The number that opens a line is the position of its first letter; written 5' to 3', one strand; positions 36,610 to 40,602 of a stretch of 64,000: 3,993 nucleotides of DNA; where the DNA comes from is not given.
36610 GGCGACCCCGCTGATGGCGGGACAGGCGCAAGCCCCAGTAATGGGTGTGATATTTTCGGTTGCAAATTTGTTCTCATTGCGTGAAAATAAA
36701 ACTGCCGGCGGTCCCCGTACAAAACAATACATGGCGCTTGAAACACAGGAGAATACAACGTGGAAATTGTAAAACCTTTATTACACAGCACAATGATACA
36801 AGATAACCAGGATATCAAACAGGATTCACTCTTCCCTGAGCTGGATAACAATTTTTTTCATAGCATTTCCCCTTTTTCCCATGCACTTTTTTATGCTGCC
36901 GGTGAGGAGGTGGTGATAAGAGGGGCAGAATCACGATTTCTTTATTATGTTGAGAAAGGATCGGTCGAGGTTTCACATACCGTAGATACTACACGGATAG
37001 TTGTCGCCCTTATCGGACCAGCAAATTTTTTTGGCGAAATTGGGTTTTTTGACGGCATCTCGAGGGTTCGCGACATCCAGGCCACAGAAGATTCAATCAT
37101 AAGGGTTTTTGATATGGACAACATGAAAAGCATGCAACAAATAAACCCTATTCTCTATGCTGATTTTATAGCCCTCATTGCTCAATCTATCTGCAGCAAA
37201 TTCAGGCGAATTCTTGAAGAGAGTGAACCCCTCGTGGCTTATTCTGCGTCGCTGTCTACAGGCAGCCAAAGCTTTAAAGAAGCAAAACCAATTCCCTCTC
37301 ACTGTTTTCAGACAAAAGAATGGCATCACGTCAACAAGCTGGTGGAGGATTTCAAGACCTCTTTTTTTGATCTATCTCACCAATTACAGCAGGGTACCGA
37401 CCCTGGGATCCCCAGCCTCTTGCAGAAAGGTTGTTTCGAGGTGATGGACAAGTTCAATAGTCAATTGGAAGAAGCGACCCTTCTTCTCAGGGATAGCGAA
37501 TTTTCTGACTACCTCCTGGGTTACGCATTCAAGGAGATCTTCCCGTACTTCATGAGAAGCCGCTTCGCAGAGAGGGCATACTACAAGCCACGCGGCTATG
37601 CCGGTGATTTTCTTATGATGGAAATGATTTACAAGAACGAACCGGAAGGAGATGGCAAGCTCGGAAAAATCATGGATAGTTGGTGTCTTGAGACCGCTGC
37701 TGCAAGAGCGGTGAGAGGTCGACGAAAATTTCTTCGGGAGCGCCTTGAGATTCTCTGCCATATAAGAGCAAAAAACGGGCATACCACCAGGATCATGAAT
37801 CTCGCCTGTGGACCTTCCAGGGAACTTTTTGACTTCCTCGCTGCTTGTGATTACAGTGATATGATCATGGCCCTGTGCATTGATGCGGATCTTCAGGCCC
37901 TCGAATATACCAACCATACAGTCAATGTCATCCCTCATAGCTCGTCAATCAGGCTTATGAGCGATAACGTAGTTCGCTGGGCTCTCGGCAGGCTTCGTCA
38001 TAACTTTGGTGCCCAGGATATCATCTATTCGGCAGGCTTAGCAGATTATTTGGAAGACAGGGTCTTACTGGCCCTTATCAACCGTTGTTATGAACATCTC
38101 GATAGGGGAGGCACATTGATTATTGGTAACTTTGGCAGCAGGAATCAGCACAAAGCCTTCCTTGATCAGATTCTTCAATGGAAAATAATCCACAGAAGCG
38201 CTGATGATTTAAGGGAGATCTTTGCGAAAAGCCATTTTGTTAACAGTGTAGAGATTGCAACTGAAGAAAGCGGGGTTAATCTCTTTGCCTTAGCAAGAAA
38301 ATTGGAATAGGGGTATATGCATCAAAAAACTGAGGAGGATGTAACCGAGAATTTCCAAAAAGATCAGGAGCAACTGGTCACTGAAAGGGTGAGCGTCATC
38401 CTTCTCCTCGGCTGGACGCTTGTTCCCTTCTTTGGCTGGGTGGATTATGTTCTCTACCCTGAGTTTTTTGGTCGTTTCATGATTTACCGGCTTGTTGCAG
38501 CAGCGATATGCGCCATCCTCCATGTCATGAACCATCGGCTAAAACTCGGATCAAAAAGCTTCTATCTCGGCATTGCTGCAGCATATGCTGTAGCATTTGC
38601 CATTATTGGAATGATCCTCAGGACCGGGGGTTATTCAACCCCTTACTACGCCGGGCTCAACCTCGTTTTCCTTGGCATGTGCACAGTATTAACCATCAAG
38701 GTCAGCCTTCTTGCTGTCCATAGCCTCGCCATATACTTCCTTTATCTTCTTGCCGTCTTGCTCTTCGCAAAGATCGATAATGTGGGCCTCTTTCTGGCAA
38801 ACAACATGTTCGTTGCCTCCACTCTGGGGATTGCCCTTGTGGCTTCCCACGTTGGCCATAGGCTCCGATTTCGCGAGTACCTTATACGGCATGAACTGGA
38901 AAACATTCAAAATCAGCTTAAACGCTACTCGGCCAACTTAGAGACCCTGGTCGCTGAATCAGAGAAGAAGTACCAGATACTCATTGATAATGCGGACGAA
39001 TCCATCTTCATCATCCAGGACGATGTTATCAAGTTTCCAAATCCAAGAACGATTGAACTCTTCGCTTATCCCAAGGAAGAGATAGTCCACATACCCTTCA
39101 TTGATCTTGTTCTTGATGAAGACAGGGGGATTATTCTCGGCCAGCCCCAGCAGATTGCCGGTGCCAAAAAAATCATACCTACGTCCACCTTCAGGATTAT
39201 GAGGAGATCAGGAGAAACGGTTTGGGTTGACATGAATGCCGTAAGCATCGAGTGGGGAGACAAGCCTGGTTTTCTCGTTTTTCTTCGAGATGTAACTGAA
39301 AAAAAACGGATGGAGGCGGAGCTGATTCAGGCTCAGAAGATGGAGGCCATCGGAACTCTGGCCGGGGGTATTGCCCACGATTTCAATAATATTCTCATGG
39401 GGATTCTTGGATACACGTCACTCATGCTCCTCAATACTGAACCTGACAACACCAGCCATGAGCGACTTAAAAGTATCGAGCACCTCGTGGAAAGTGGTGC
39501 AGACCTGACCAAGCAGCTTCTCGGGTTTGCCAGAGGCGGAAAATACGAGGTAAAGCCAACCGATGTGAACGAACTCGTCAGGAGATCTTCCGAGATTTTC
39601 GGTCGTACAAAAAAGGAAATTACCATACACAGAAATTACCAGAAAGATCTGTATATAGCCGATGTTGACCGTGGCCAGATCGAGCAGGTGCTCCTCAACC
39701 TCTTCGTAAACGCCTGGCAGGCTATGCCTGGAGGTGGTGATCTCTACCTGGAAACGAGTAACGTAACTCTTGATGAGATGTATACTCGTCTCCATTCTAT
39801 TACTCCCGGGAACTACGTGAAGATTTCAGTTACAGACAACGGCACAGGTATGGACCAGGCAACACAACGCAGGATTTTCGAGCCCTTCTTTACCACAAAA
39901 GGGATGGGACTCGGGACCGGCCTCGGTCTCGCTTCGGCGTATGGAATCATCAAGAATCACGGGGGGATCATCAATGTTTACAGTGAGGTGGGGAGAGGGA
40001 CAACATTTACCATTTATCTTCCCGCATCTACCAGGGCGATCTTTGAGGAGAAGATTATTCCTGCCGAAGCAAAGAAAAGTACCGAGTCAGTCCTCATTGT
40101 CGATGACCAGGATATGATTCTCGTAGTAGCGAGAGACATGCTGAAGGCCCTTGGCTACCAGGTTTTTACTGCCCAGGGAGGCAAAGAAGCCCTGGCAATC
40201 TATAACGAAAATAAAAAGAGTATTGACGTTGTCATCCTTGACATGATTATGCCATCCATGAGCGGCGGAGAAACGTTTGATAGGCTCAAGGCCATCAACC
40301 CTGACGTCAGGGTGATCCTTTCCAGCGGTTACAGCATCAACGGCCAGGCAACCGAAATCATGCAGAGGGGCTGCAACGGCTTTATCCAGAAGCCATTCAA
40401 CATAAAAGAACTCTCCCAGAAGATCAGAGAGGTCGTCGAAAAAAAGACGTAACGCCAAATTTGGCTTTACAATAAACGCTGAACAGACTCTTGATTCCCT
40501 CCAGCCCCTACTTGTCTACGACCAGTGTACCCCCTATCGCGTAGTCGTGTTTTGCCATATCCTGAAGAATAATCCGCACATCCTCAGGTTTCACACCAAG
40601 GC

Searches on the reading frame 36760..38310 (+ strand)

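Call 51: search_protein_families(library=pfam, proteins=[window:36760-38310:+], max_evalue=0.00001)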
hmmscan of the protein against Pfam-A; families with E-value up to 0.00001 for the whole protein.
window:36760-38310:+ (516 aa): 2 families
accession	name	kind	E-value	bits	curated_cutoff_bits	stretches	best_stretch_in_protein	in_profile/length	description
PF00027.35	cNMP_binding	-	7.2e-14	52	27.5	1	44-126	3-86/89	Cyclic nucleotide-binding domain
PF12147.14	Methyltransf_20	-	1.6e-08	34.6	21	1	287-364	79-156/309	Putative methyltransferase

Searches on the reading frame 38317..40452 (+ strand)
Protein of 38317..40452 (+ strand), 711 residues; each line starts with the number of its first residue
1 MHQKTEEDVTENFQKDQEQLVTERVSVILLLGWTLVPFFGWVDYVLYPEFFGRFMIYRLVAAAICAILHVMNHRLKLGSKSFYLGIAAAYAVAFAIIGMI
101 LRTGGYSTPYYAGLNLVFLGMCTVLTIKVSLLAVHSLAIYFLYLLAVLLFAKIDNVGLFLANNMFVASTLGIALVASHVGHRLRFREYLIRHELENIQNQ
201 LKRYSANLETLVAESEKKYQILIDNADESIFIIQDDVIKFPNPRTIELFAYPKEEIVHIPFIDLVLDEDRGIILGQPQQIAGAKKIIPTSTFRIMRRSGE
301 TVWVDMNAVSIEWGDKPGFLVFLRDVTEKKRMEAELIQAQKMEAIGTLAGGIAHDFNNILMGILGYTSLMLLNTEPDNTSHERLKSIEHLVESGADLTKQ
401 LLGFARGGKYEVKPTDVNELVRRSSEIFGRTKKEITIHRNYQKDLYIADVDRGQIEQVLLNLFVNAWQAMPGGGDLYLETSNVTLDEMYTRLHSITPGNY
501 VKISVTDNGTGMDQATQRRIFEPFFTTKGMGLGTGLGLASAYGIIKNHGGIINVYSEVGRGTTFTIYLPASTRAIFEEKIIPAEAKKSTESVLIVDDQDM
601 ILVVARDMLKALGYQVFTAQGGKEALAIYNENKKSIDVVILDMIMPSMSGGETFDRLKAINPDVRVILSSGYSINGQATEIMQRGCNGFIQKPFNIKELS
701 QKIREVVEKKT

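Call 56: search_protein_families(library=pfam, proteins=[window:38317-40452:+], max_evalue=1e-8)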
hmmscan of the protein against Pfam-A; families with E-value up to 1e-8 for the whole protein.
window:38317-40452:+ (711 aa): 2 families
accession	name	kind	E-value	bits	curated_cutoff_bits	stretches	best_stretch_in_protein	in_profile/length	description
PF00072.30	Response_reg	-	1.1e-24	87.2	30.2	1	592-704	1-111/111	Response regulator receiver domain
PF02518.31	HATPase_c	-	4.4e-22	79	26.4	1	451-570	2-109/111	Histidine kinase-, DNA gyrase B-, and HSP90-like ATPase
